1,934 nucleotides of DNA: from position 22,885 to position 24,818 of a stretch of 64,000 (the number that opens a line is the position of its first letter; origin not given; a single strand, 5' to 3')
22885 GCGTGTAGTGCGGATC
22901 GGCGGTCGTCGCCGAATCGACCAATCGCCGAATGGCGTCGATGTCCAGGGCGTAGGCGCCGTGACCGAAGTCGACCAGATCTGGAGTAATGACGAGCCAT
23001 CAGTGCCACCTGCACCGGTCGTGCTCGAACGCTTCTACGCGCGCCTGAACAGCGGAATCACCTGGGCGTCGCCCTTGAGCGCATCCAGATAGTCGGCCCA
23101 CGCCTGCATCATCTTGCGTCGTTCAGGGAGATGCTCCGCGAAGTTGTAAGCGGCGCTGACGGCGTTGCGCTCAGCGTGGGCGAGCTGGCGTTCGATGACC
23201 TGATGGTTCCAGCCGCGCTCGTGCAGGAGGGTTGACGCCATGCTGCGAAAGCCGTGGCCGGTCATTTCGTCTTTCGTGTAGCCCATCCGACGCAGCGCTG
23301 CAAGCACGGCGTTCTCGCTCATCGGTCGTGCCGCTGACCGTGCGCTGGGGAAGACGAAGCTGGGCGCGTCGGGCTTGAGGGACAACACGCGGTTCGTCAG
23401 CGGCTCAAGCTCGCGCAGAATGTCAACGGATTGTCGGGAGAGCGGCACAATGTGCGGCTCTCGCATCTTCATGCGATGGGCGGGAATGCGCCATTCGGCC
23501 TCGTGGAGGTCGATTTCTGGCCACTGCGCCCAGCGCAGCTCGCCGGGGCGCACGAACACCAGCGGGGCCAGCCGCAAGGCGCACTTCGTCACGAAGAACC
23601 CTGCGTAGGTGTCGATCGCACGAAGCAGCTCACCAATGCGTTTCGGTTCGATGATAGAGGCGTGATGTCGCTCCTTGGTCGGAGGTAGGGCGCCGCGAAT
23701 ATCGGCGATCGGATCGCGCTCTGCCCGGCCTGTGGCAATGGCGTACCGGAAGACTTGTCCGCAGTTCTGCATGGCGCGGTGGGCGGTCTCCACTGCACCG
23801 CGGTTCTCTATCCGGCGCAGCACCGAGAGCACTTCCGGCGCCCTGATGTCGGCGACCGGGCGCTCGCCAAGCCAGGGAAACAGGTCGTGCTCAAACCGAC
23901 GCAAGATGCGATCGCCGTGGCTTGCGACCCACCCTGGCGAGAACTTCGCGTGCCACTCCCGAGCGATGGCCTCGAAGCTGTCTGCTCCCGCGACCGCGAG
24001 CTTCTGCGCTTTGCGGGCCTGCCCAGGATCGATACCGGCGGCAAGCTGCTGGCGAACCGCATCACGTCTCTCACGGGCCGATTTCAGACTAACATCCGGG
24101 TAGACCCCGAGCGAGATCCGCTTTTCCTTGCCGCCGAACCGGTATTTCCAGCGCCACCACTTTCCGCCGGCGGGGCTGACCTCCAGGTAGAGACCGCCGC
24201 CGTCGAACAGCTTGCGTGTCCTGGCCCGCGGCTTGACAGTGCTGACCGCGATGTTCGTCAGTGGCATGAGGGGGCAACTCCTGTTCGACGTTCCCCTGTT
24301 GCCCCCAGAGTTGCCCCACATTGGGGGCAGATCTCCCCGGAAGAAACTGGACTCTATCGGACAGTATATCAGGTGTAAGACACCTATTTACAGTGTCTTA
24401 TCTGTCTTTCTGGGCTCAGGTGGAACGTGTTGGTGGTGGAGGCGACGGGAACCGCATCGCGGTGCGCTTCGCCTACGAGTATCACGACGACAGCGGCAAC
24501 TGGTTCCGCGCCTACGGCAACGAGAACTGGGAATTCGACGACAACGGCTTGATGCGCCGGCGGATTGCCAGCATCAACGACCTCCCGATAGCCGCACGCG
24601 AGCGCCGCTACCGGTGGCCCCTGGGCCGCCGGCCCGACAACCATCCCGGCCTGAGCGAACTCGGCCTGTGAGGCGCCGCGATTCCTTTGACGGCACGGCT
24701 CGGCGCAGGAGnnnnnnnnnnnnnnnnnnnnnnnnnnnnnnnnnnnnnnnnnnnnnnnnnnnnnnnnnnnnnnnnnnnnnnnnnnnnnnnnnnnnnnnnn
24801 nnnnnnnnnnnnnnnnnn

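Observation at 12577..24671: DUF1348 gene, last gene of the cox-like operon, split by an 11.6 kb P4-integrase island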

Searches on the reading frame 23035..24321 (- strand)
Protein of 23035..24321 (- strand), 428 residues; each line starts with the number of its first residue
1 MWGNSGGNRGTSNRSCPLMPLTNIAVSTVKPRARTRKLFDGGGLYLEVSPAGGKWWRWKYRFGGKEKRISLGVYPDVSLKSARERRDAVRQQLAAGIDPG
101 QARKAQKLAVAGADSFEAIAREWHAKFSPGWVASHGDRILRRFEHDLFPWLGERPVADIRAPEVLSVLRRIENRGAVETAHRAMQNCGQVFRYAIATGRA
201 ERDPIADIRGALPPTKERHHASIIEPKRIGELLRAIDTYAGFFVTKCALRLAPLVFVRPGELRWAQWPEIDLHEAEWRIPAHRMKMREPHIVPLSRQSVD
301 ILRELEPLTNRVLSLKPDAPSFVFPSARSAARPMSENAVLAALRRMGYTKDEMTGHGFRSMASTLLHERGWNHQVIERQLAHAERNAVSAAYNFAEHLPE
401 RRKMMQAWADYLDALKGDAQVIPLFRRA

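Call 7: search_protein_families(library=pfam, proteins=[window:23035-24321:-], max_evalue=0.01)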
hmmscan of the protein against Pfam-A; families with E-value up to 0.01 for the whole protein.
window:23035-24321:- (428 aa): 3 families
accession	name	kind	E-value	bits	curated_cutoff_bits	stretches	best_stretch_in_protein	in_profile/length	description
PF22022.2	Phage_int_M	-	2.7e-40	136.9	27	1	116-211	1-96/96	Phage integrase central domain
PF13356.12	Arm-DNA-bind_3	-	2.6e-27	95.2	27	1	21-106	1-83/83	Arm DNA-binding domain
PF00589.27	Phage_integrase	-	1.2e-21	77.7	27.1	1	224-393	3-166/172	Phage integrase family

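Call 15: find_related_loci(query=window:23035-24321:-, collection=genome_contigs, flank=10000)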
Query window:23035-24321:- (428 aa) in genome_contigs; peptide patterns used: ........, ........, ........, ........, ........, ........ (x = any residue, [..] = any of these).
600 stretches matched a pattern (row limit reached: there are more); 589 encode a relative of the query (tblastn E <= 1e-3); the best 80 are kept; 80 distinct loci.
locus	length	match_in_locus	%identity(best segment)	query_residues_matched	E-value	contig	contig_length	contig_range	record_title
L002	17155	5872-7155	88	1-428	0e+0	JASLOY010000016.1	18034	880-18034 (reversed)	MAG: Vicinamibacterales bacterium isolate Arabian11_MAG_46 NODE_16_length_18034_cov_4.724174, whole genome shotgun seque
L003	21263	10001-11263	85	1-421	0e+0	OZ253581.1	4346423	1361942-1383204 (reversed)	MAG: Vicinamibacterales bacterium isolate ea6a457f-ca14-4499-b623-59ce1cb781d9 genome assembly, chromosome: 1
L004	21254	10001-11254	82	11-428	0e+0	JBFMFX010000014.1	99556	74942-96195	MAG: Pseudomonadota bacterium isolate MAG282 MAG282_14, whole genome shotgun sequence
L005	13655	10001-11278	82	3-428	0e+0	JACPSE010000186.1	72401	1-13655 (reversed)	MAG: Deltaproteobacteria bacterium isolate NC_groundwater_697_Ag_S-0.2um_55_12 S36_SO-2_scaffold_398746, whole genome sh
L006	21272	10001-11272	80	3-426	0e+0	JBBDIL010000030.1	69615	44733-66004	MAG: Burkholderiales bacterium isolate LejiaA_63_26 Lejia_A_709_length_69615_cov_15, whole genome shotgun sequence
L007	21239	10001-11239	80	15-427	0e+0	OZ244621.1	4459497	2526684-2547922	MAG: uncultured Candidatus Binatia bacterium isolate 8f9fbfc1-36b4-40f3-a05a-ee2ffc03c637 genome assembly, chromosome: 1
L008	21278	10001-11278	77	3-428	0e+0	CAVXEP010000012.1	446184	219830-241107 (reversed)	MAG: uncultured delta proteobacterium isolate MFD02360.bin.2.146 genome assembly, contig: contig_20748, whole genome sho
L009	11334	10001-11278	78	3-428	0e+0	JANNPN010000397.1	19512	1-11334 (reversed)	MAG: Polyangiaceae bacterium isolate SOY_34_concoct_69 SOY_34_k141_5168146, whole genome shotgun sequence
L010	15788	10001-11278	78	3-428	0e+0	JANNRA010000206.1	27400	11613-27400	MAG: bacterium isolate SOY_31_metabat_388 SOY_31_k141_2439241, whole genome shotgun sequence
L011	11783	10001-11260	67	3-428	0e+0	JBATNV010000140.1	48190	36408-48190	MAG: Gammaproteobacteria bacterium isolate MFD10518_ilm_asm_bin32 k127_41515, whole genome shotgun sequence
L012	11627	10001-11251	68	6-428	0e+0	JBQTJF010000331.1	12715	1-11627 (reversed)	MAG: Betaproteobacteria bacterium isolate SAR238 c_000000286586, whole genome shotgun sequence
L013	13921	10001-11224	66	12-424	0e+0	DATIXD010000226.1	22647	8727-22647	MAG TPA_asm: Methylococcaceae bacterium isolate SMAG_U15240 k141_1543479, whole genome shotgun sequence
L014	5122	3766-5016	66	4-426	0e+0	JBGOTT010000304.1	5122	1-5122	MAG: Gammaproteobacteria bacterium isolate OBJ_0618_7090110_156 k141_8752662_length_5122_cov_12.4445, whole genome shotg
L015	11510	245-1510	65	4-423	0e+0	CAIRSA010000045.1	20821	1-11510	MAG: uncultured Acidobacteriia bacterium isolate Umea1_bin-0121 genome assembly, contig: bin-0121:045/588, whole genome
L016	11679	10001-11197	66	19-424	0e+0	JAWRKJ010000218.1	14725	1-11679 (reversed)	MAG: Desulfovibrionaceae bacterium isolate ADS11 c_000000151209, whole genome shotgun sequence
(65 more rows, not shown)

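Call 38: search_protein_families(library=ncbifam, proteins=[window:23035-24267:-], max_evalue=0.01)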
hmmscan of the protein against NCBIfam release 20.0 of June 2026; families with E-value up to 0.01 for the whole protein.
window:23035-24267:- (410 aa): 4 families
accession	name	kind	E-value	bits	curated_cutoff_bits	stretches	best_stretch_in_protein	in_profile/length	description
NF007246.0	PRK09692.1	domain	2.7e-73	246.9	434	1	2-397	7-396/413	integrase domain-containing protein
TIGR02225.1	recomb_XerD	equivalog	5.3e-06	26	329.6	1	135-366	34-264/290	site-specific tyrosine recombinase XerD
NF001399.0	PRK00283.1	subfamily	2.3e-05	23.8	279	1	138-366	48-273/300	tyrosine recombinase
NF040815.2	recomb_XerA_Arch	equivalog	0.00016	21.4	220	1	163-367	62-245/263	site-specific tyrosine recombinase/integron integrase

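Call 63: find_encoding_contigs(protein=window:23035-24267:-, flank=10000, max_places=10)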
Protein window:23035-24267:- (410 aa): no gene with exactly this product is on record in the collection.

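Call 64: find_encoding_contigs(protein=window:23035-24321:-, flank=10000, max_places=10)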
Protein window:23035-24321:- (428 aa): no gene with exactly this product is on record in the collection.

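Call 65: find_homologous_proteins(query=window:23035-24267:-, max_evalue=1e-150)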
Query window:23035-24267:- (410 aa): 4540 proteins with E <= 1e-150 among 8000 candidates; the best 120 are listed.
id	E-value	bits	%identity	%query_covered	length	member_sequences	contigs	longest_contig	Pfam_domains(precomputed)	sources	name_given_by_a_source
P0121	8.4e-272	919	100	100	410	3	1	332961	PF22022.3,PF13356.13,PF00589.28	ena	-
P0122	3.5e-267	904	97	100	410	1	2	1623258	PF22022.3,PF13356.13,PF00589.28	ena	-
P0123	1.8e-249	846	91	100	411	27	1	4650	PF22022.3,PF13356.13,PF00589.28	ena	-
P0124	3.3e-249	845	90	100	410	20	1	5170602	PF22022.3,PF13356.13,PF00589.28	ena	-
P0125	8.3e-249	843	91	100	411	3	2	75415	PF22022.3,PF13356.13,PF00589.28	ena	-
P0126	1.1e-248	843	90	100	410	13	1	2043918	PF22022.3,PF13356.13,PF00589.28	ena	-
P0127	4.1e-245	831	89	100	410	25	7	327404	PF22022.3,PF13356.13,PF00589.28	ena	-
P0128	1.1e-242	823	89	100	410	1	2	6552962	PF22022.3,PF13356.13,PF00589.28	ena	-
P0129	1.2e-242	823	89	100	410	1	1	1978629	PF22022.3,PF13356.13,PF00589.28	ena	-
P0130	5.7e-240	814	88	100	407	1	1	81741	PF22022.3,PF13356.13,PF00589.28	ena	-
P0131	1.5e-239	813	100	89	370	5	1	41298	PF22022.3,PF13356.13,PF00589.28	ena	-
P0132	1.6e-239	813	88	100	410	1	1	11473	PF22022.3,PF13356.13,PF00589.28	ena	-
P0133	5.9e-239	811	87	100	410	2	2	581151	PF22022.3,PF13356.13,PF00589.28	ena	-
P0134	9.6e-239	810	86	100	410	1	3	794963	PF22022.3,PF13356.13,PF00589.28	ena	-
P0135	2.4e-237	806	87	100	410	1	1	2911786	PF22022.3,PF13356.13,PF00589.28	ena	-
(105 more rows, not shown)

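Call 66: find_encoding_contigs(protein=P0121, flank=10000, max_places=3)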
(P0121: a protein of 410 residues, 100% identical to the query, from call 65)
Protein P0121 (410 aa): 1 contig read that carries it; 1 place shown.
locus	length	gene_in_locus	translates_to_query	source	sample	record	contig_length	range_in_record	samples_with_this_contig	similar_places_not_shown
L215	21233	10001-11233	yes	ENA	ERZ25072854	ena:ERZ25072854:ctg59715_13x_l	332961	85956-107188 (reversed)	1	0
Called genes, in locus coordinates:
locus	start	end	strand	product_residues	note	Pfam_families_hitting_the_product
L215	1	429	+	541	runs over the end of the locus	PF12796:Ank_2, PF12796:Ank_2, PF13857:Ank_5, PF00023:Ank, PF12796:Ank_2, PF13637:Ank_4, PF12796:Ank_2, PF13857:Ank_5, +9 more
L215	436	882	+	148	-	PF01322:Cytochrom_C_2 (weak)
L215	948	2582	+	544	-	PF12796:Ank_2, PF13637:Ank_4 (weak), PF13857:Ank_5 (weak), PF12796:Ank_2, PF00023:Ank, PF12796:Ank_2, PF12796:Ank_2, PF13857:Ank_5, +8 more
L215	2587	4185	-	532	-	PF07519:Tannase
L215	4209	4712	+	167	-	-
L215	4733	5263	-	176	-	-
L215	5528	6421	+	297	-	PF02826:2-Hacid_dh_C (weak), PF03446:NAD_binding_2, PF03807:F420_oxidored, PF14833:NAD_binding_11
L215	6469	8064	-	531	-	-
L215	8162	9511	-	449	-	PF01011:PQQ (faint), PF13360:PQQ_2, PF23727:Beta-prop_FAM234A_B (faint), PF13360:PQQ_2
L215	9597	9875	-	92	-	PF07080:DUF1348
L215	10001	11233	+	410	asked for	PF13356:Arm-DNA-bind_3, PF22022:Phage_int_M, PF00589:Phage_integrase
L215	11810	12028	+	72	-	PF05930:Phage_AlpA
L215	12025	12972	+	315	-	-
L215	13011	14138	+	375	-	PF14319:Zn_Tnp_IS91, PF04986:Y2_Tnp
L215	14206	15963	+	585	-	PF01609:DDE_Tnp_1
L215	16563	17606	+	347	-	-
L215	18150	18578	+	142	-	PF07366:SnoaL, PF12680:SnoaL_2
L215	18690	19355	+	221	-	PF06439:3keto-disac_hyd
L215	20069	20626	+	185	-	PF13620:CarboxypepD_reg, PF17210:SdrD_B (faint)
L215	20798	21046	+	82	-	-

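Call 67: find_encoding_contigs(protein=P0122, flank=10000, max_places=3)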
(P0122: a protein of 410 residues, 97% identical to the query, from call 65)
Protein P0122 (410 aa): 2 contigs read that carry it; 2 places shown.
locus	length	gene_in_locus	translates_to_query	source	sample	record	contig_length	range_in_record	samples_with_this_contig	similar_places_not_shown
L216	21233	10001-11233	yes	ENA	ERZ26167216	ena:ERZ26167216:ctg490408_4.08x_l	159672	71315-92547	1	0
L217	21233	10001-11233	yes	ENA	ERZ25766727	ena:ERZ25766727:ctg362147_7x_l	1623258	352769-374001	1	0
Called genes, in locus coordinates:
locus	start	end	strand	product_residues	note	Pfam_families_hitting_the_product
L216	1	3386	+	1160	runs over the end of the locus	PF17757:UvrB_inter, PF21132:MFD_D3 (faint), PF02559:CarD_TRCF_RID, PF00270:DEAD, PF04851:ResIII, PF00271:Helicase_C, PF03461:TRCF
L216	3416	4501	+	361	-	PF13145:Rotamase_2, PF00639:Rotamase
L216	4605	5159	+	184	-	PF02357:NusG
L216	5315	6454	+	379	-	PF01207:Dus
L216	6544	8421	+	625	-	PF08811:DUF1800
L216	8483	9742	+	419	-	PF07394:DUF1501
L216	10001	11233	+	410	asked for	PF13356:Arm-DNA-bind_3, PF22022:Phage_int_M, PF00589:Phage_integrase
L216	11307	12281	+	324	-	-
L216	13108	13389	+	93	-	-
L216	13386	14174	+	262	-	-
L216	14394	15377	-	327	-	PF13384:HTH_23, PF13518:HTH_28, PF13551:HTH_29, PF13565:HTH_32, PF13358:DDE_3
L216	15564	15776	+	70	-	PF05930:Phage_AlpA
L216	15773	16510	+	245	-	-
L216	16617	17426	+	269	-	PF14319:Zn_Tnp_IS91, PF04986:Y2_Tnp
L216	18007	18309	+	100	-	PF02754:CCG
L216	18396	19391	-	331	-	PF13472:Lipase_GDSL_2 (weak)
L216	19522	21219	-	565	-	PF02811:PHP (weak)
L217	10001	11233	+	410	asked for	PF13356:Arm-DNA-bind_3, PF22022:Phage_int_M, PF00589:Phage_integrase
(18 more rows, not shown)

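Call 72: find_encoding_contigs(protein=P0124, flank=10000, max_places=2)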
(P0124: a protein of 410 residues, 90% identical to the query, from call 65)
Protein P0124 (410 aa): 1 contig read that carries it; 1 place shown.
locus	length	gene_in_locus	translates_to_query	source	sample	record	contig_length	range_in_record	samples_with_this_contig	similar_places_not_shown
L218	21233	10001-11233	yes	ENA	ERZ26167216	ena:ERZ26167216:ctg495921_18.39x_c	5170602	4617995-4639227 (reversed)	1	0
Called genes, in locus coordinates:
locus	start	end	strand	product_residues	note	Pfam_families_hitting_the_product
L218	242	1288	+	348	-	PF00586:AIRS, PF02769:AIRS_C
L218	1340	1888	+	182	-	PF06725:3D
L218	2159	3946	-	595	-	PF00664:ABC_membrane, PF00005:ABC_tran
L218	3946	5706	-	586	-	PF00664:ABC_membrane, PF00005:ABC_tran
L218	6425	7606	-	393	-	PF00155:Aminotran_1_2, PF01041:DegT_DnrJ_EryC1 (weak)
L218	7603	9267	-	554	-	-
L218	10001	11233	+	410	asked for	PF13356:Arm-DNA-bind_3, PF22022:Phage_int_M, PF00589:Phage_integrase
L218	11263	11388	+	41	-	-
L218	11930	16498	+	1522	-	PF19078:Big_12, PF03160:Calx-beta (weak)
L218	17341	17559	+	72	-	-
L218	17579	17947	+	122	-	PF05973:Gp49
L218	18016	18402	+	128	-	PF13744:HTH_37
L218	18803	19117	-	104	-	PF05016:ParE_toxin (weak), PF15738:YafQ_toxin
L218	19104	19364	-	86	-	PF04221:RelB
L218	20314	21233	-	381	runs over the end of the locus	PF14319:Zn_Tnp_IS91, PF04986:Y2_Tnp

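Call 73: find_encoding_contigs(protein=P0126, flank=10000, max_places=2)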
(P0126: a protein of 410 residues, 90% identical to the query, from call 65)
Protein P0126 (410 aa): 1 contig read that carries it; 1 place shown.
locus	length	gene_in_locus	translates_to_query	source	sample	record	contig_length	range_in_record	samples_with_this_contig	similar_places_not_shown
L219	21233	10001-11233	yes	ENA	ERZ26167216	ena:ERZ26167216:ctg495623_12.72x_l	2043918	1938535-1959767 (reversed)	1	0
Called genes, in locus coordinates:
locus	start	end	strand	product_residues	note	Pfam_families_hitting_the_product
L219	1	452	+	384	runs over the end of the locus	PF00586:AIRS, PF02769:AIRS_C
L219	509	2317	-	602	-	PF00664:ABC_membrane, PF00005:ABC_tran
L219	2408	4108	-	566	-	PF00664:ABC_membrane, PF00005:ABC_tran, PF02463:SMC_N (faint)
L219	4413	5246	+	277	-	-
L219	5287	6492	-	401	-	PF00155:Aminotran_1_2, PF01041:DegT_DnrJ_EryC1, PF01053:Cys_Met_Meta_PP (weak)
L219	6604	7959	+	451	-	PF01464:SLT, PF01476:LysM (faint)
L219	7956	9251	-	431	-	-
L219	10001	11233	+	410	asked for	PF13356:Arm-DNA-bind_3, PF22022:Phage_int_M, PF00589:Phage_integrase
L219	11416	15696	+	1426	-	PF19078:Big_12, PF03160:Calx-beta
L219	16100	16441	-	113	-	PF13610:DDE_Tnp_IS240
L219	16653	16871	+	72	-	-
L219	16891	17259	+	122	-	PF05973:Gp49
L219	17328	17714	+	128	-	PF13744:HTH_37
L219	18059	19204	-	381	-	PF14319:Zn_Tnp_IS91, PF04986:Y2_Tnp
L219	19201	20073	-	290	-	-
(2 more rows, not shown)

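Call 74: find_encoding_contigs(protein=P0127, flank=10000, max_places=4)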
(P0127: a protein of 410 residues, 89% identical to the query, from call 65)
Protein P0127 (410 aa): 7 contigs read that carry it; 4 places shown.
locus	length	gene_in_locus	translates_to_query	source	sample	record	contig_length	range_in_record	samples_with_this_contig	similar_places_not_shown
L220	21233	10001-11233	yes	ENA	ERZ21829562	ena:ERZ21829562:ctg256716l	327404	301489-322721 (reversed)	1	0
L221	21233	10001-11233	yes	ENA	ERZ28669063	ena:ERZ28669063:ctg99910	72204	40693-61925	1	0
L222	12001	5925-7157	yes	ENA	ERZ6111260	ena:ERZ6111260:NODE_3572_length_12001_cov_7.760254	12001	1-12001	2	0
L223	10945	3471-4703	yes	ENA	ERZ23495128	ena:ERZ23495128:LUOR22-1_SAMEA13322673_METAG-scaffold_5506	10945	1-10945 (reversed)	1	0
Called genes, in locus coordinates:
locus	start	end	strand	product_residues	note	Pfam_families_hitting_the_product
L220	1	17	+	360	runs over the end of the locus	PF00586:AIRS, PF02769:AIRS_C (weak)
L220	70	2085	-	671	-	PF00664:ABC_membrane, PF13191:AAA_16 (weak), PF00005:ABC_tran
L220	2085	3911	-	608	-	PF00664:ABC_membrane, PF00005:ABC_tran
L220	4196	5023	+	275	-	-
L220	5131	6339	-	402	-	PF00155:Aminotran_1_2, PF01041:DegT_DnrJ_EryC1, PF01053:Cys_Met_Meta_PP (weak)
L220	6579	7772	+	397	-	PF01464:SLT, PF23446:LysM1_NFP_LYK (faint), PF23473:LysM3_LYK4_5 (faint), PF01476:LysM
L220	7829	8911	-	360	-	PF13185:GAF_2 (faint)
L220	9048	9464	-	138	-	-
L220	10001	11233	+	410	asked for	PF13356:Arm-DNA-bind_3, PF22022:Phage_int_M, PF00589:Phage_integrase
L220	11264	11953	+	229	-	-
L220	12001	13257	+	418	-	PF14690:Zn_ribbon_ISL3, PF13542:HTH_Tnp_ISL3, PF01610:DDE_Tnp_ISL3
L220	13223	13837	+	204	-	-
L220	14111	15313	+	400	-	PF13356:Arm-DNA-bind_3, PF22022:Phage_int_M, PF00589:Phage_integrase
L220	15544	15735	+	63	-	-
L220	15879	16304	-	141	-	-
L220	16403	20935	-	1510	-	-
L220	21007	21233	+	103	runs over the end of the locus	-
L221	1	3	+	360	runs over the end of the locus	PF00586:AIRS, PF02769:AIRS_C (weak)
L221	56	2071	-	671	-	PF00664:ABC_membrane, PF13191:AAA_16 (weak), PF00005:ABC_tran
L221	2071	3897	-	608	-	PF00664:ABC_membrane, PF00005:ABC_tran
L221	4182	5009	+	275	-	-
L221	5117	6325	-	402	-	PF00155:Aminotran_1_2, PF01041:DegT_DnrJ_EryC1, PF01053:Cys_Met_Meta_PP (weak)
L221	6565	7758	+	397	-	PF01464:SLT, PF23446:LysM1_NFP_LYK (faint), PF23473:LysM3_LYK4_5 (faint), PF01476:LysM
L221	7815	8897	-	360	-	PF13185:GAF_2 (weak)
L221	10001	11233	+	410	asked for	PF13356:Arm-DNA-bind_3, PF22022:Phage_int_M, PF00589:Phage_integrase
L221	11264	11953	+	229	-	-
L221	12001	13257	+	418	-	PF14690:Zn_ribbon_ISL3, PF13542:HTH_Tnp_ISL3, PF01610:DDE_Tnp_ISL3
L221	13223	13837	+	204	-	-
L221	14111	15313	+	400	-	PF13356:Arm-DNA-bind_3, PF22022:Phage_int_M, PF00589:Phage_integrase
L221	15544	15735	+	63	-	-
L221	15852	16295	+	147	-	-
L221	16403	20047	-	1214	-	-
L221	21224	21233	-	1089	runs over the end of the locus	PF00270:DEAD (faint), PF00271:Helicase_C (weak)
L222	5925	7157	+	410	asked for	PF13356:Arm-DNA-bind_3, PF22022:Phage_int_M, PF00589:Phage_integrase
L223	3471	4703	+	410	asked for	PF13356:Arm-DNA-bind_3, PF22022:Phage_int_M, PF00589:Phage_integrase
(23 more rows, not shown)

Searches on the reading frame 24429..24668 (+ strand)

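Call 7: search_protein_families(library=pfam, proteins=[window:24429-24668:+], max_evalue=0.01)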
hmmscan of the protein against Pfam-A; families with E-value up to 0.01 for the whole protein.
seq(80 aa): 1 family
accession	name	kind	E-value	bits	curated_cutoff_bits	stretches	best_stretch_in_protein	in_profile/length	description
PF07080.17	DUF1348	-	1.2e-25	90.3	22.1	1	6-61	74-129/130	Protein of unknown function (DUF1348)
